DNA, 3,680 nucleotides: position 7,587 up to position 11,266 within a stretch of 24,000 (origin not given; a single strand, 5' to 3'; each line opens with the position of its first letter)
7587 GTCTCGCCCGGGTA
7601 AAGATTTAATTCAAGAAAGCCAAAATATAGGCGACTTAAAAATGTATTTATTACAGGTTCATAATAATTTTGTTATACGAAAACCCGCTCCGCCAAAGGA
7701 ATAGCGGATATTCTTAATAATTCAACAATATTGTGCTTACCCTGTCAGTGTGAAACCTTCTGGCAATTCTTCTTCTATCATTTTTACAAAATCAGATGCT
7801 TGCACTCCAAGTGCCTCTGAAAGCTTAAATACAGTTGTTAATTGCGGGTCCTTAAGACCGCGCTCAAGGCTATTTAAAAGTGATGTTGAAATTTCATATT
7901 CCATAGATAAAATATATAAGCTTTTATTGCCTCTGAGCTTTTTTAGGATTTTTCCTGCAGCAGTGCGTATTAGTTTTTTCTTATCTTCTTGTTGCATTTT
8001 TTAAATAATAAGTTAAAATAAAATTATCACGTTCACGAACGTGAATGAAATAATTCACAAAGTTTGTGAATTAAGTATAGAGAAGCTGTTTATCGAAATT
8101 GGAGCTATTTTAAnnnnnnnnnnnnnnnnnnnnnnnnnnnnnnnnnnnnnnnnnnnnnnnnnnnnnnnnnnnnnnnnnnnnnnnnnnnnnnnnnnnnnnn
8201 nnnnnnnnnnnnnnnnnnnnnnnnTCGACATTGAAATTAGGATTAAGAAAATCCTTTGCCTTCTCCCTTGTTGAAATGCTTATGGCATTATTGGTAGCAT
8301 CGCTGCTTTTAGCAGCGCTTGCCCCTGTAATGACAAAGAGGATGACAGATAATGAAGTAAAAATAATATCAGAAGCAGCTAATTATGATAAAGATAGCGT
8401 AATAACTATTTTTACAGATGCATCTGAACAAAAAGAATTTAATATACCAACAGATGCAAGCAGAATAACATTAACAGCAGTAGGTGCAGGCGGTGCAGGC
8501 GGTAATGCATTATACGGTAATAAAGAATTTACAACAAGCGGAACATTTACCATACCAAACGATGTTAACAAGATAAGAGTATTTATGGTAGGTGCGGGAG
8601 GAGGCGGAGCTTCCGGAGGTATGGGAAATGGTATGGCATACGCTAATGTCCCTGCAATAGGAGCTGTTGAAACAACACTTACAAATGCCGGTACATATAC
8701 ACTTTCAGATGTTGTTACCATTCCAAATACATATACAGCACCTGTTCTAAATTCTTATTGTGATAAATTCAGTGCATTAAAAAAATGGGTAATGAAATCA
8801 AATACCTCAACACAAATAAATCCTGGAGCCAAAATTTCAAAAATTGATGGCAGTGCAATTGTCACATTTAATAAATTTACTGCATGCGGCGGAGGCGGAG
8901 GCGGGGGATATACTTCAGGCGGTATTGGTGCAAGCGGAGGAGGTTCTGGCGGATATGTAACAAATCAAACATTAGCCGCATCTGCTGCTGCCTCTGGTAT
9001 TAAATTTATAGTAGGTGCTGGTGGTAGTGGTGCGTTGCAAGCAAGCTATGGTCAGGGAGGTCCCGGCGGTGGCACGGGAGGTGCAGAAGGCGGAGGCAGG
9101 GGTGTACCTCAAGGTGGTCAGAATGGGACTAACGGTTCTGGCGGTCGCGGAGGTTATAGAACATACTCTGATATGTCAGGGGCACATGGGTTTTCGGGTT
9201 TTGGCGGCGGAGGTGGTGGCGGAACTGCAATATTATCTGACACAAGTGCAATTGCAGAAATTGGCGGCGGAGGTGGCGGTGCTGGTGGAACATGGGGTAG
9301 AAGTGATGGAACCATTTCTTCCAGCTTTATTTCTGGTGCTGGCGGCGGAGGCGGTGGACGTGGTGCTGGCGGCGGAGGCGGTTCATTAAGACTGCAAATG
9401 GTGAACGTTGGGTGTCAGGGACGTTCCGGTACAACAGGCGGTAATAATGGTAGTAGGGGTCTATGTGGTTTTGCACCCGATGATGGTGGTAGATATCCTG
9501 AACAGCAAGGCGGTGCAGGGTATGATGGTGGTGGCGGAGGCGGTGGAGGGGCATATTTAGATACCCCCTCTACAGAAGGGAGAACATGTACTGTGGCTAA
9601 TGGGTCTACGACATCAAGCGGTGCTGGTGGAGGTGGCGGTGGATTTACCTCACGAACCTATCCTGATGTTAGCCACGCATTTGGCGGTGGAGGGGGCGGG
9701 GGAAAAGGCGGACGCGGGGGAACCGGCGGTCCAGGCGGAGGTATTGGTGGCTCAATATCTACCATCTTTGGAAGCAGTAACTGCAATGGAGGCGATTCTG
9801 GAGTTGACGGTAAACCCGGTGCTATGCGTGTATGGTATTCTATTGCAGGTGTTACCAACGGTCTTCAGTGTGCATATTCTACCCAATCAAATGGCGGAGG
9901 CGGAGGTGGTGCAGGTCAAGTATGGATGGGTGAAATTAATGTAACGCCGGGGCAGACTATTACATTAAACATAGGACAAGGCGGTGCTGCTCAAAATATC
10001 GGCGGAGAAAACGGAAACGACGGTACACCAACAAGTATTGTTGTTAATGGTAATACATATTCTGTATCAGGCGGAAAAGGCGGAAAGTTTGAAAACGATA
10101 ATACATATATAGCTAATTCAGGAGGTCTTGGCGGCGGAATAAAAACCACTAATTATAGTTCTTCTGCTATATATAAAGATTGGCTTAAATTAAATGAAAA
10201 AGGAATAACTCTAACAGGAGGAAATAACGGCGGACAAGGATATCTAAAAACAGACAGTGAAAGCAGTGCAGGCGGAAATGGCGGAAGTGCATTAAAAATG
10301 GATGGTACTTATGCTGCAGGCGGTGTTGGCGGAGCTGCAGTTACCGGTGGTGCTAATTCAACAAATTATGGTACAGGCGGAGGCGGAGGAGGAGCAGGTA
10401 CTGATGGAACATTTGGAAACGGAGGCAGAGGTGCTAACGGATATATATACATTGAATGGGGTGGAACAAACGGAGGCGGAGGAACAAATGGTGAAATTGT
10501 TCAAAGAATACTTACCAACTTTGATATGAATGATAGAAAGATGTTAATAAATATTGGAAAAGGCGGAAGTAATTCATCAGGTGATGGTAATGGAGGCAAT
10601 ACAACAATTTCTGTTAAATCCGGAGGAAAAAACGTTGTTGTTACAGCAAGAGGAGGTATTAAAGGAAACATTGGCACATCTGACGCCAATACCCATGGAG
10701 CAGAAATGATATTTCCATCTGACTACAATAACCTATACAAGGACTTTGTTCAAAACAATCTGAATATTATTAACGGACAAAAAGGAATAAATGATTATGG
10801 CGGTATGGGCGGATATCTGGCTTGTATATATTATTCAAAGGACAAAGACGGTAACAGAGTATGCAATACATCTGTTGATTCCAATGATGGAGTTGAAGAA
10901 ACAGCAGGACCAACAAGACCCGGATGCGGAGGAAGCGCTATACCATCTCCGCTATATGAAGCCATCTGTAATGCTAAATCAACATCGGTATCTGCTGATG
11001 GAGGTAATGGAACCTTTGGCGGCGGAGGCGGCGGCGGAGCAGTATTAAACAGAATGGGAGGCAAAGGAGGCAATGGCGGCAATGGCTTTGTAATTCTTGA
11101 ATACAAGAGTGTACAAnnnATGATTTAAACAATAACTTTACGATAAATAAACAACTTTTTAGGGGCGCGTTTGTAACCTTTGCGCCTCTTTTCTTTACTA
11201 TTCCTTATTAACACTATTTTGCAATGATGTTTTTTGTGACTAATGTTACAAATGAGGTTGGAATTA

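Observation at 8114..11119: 1001-aa protein fusing a prepilin signal to tandem glycine-rich, tail-fibre-like modules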

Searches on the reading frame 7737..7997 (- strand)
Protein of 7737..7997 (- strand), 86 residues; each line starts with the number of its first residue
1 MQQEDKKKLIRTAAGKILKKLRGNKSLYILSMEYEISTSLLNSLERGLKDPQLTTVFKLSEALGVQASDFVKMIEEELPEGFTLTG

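Call 6: search_protein_families(library=pfam, proteins=[window:7737-7997:-], max_evalue=0.001)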
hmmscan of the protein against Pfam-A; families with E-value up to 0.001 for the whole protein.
window:7737-7997:- (86 aa): 1 family
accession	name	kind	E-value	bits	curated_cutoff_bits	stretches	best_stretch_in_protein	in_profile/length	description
PF01381.28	HTH_3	-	4.4e-06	27.1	23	1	30-69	15-54/55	Helix-turn-helix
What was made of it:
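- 7737..7997 (-): Divergently transcribed 86-aa XRE-family HTH regulator. It is the conserved partner gene of the cassette. Pfam HTH_3 27.1 bits, above the threshold of 23 (call 6).
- Checked: The divergent HTH_3 gene at 7737-7997 (-) is real, at 27.1 bits against a threshold of 23 (call 6).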

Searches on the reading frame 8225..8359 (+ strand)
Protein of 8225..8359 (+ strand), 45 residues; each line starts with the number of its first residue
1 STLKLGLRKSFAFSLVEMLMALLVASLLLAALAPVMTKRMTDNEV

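Call 72: find_homologous_proteins(query=window:8225-8359:+, max_evalue=0.001)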
Query seq(45 aa) (45 aa): 7 proteins with E <= 0.001 among 17 candidates.
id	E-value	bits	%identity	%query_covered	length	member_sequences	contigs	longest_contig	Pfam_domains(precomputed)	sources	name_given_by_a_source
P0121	3.0e-9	53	94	73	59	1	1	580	-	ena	-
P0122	1.7e-8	51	94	71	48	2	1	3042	PF07963.18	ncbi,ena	-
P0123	2.8e-8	50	94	71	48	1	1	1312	PF07963.18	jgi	-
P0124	1.4e-6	45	84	71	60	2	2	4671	PF07963.18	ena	-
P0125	1.6e-6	45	79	76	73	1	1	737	-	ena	-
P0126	1.7e-6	45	87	69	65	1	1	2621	-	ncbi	-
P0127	2.1e-5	41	100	27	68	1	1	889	-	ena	-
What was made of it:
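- Tried and rejected: Only 7 fragments of 48-73 aa came back, which is uninformative (call 72).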

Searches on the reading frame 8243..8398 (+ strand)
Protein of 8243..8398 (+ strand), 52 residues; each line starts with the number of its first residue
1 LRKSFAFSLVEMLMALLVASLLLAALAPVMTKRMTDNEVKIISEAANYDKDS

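Call 88: search_solved_structures(query=window:8243-8398:+, max_evalue=10, show_alignments=3)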
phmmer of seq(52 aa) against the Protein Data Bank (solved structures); distinct sequences matched with E-value up to 10: 1.
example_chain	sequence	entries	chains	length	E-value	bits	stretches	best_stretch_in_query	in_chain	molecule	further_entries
8pfb_G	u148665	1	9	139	0.18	15.7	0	7-38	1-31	Type IV pilin PilE1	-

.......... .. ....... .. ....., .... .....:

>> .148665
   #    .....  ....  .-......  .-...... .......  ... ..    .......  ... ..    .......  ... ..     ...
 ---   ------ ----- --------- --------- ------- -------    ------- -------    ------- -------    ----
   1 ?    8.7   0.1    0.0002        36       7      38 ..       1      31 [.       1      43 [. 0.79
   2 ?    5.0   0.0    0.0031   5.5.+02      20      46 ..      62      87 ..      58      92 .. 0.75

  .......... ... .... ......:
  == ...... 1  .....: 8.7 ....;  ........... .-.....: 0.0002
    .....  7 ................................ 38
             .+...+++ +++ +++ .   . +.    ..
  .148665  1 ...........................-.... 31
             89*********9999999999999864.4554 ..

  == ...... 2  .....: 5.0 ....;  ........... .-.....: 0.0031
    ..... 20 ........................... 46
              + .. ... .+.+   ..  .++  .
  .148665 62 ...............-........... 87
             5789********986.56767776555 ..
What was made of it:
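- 8261..8335 (+): Class III (prepilin-type) mature N-terminus, an alpha1N-type helix, aa 50-74: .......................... In mature numbering this gives F1, E5, S14 and P22. A PDB phmmer hit to S. sanguinis PilE1 aligns F50 to mature residue 1 at E 0.18 (call 88).
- On Type IV pilin / class III (prepilin) signal proteins (Pfam N_methyl PF07963, TIGR02532): The register matches mature PilE1 of S. sanguinis (call 88).
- The N-terminus aligns to mature residue 1 of S. sanguinis PilE1 with P22 in register (call 88).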

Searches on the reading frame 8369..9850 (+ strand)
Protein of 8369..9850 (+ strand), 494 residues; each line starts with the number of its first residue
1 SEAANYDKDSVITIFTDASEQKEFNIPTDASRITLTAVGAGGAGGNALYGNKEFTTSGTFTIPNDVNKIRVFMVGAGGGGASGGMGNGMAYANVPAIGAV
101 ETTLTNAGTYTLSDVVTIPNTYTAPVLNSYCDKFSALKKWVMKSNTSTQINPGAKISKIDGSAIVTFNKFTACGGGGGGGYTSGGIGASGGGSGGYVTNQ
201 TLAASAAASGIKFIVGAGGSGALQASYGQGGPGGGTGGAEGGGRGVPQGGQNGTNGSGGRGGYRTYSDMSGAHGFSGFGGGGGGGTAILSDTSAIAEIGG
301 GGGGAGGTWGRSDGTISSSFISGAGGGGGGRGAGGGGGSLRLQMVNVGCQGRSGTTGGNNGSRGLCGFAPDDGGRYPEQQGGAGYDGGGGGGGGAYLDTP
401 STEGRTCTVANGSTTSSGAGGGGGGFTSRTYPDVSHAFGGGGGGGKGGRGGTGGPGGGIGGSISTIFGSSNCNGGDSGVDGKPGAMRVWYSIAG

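Call 33: search_protein_families(library=pfam, proteins=[window:8369-9850:+], max_evalue=1)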
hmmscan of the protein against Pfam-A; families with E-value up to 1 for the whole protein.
seq(494 aa): 1 family
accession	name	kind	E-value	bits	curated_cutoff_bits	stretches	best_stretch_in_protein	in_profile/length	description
PF21722.4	Gly_rich_2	-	0.0012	19.3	24.3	2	55-88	1-38/226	Glycine-rich domain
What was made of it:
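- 8390..9847 (+): Module 1, aa 93-578. An expanded TNF-like beta-sandwich with a very large glycine-run insertion. It ends in ............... Gly_rich_2 matches the N-terminal edge only, at 19.3 bits when the module is scanned alone (call 33).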

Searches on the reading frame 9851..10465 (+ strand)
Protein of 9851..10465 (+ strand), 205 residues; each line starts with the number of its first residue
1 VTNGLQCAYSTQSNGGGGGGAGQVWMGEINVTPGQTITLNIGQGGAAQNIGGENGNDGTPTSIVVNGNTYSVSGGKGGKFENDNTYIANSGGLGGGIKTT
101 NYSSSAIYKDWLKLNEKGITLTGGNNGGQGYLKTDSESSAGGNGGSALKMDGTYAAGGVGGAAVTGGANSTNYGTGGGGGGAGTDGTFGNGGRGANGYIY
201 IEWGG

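Call 33: search_protein_families(library=pfam, proteins=[window:9851-10465:+], max_evalue=1)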
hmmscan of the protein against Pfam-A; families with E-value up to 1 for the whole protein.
seq(205 aa): 1 family
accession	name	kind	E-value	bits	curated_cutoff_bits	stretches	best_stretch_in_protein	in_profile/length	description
PF21722.4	Gly_rich_2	-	1.2e-12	48.8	24.3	1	11-203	31-225/226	Glycine-rich domain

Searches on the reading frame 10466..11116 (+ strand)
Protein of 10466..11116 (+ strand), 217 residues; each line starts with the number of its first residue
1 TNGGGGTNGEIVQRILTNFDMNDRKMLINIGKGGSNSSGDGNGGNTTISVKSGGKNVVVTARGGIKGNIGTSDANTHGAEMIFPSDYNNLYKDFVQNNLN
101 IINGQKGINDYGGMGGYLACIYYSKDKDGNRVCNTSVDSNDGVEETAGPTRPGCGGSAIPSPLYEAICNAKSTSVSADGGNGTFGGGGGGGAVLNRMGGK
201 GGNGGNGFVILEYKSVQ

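Call 33: search_protein_families(library=pfam, proteins=[window:10466-11116:+], max_evalue=1)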
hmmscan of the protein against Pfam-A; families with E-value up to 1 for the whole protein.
seq(217 aa): 2 families
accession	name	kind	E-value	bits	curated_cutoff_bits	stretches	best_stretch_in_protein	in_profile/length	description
PF21722.4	Gly_rich_2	-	8e-08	33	24.3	1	2-214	35-226/226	Glycine-rich domain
PF00806.25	PUF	-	0.081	13.2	26.3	0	12-29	15-32/35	Pumilio-family RNA binding repeat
